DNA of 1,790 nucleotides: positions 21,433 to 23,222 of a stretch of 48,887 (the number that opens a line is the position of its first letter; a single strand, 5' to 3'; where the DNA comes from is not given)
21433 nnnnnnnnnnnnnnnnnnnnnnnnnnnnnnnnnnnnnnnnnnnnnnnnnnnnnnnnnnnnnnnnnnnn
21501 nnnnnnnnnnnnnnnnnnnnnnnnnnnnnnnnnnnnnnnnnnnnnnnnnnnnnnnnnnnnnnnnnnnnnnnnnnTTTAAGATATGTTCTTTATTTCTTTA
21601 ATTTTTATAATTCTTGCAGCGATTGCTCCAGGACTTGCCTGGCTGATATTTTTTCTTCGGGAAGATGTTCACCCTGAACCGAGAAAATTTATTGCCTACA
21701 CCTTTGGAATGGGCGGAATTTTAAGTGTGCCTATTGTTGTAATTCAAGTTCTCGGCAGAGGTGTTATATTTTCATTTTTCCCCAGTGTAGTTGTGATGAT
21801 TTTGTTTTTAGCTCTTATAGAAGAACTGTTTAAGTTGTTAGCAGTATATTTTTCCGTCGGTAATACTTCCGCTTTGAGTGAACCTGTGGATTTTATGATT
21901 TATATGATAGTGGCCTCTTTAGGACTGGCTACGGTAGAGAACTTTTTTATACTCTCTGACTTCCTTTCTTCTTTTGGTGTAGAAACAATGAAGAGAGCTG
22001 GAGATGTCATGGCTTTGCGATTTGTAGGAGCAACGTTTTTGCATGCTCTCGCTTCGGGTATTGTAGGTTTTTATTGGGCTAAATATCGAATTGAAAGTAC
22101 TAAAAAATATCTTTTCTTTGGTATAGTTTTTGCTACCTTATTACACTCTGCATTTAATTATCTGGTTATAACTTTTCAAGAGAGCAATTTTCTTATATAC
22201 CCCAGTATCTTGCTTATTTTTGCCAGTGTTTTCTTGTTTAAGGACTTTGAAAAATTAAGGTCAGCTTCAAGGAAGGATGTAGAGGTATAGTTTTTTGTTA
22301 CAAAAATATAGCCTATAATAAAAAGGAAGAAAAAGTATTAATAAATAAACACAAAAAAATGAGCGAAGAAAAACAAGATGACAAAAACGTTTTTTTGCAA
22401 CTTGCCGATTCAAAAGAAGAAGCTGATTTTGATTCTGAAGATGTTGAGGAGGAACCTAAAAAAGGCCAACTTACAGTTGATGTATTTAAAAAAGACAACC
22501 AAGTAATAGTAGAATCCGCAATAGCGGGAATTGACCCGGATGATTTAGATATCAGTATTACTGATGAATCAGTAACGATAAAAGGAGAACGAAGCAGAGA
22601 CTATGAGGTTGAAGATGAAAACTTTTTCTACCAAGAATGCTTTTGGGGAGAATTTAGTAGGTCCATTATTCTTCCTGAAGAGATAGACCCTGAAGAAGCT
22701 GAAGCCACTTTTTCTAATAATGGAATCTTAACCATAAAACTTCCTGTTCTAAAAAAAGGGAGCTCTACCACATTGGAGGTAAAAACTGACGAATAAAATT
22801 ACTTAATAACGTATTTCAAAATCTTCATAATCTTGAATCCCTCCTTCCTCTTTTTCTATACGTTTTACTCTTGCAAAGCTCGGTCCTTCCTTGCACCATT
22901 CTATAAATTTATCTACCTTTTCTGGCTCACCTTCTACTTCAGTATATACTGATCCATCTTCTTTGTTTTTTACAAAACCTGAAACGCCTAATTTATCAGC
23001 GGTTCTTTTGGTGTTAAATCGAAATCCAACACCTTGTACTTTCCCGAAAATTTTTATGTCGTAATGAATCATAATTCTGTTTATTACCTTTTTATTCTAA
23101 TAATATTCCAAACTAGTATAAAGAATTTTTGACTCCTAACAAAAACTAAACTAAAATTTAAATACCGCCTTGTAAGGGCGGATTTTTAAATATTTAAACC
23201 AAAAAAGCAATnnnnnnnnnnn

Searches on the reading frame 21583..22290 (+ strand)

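Call 10: search_protein_families(library=pfam, proteins=[window:21583-22290:+], max_evalue=0.0001)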
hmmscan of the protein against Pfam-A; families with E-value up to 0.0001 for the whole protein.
window:21583-22290:+ (235 aa): 1 family
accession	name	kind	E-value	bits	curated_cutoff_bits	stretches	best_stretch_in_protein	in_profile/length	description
PF13367.11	PrsW-protease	-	3.4e-22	79.4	23.5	1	32-212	1-188/196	PrsW family intramembrane metalloprotease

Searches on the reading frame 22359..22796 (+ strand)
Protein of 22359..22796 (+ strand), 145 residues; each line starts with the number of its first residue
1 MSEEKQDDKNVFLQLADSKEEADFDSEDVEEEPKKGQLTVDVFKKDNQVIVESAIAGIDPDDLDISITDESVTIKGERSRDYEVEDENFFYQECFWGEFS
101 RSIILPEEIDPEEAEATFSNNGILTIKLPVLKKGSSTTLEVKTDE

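Call 6: search_protein_families(library=pfam, proteins=[window:22359-22796:+], max_evalue=0.01)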
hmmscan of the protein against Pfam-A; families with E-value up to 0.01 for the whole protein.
window:22359-22796:+ (145 aa): 3 families
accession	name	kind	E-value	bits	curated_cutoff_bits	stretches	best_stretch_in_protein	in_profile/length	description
PF00011.27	HSP20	-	2.6e-20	72.8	20.8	1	43-134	3-91/102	Hsp20/alpha crystallin family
PF17886.7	ArsA_HSP20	-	0.00029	20.8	22.5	1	47-127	2-62/63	HSP20-like domain found in ArsA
PF04969.22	CS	-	0.0012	20.2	21.3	0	49-128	12-76/78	CS domain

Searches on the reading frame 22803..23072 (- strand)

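Call 63: search_protein_families(library=pfam, proteins=[window:22803-23072:-], max_evalue=1)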
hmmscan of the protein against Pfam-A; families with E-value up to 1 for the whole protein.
window:22803-23072:- (89 aa): 3 families
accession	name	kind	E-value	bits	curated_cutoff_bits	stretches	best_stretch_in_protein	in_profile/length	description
PF00708.24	Acylphosphatase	-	4e-27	94.8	22.5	1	5-87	2-85/85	Acylphosphatase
PF09383.16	NIL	-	0.046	14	24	1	35-62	39-66/73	NIL domain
PF04940.18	BLUF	-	0.088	13.4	25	1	23-85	28-89/92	Sensors of blue-light using FAD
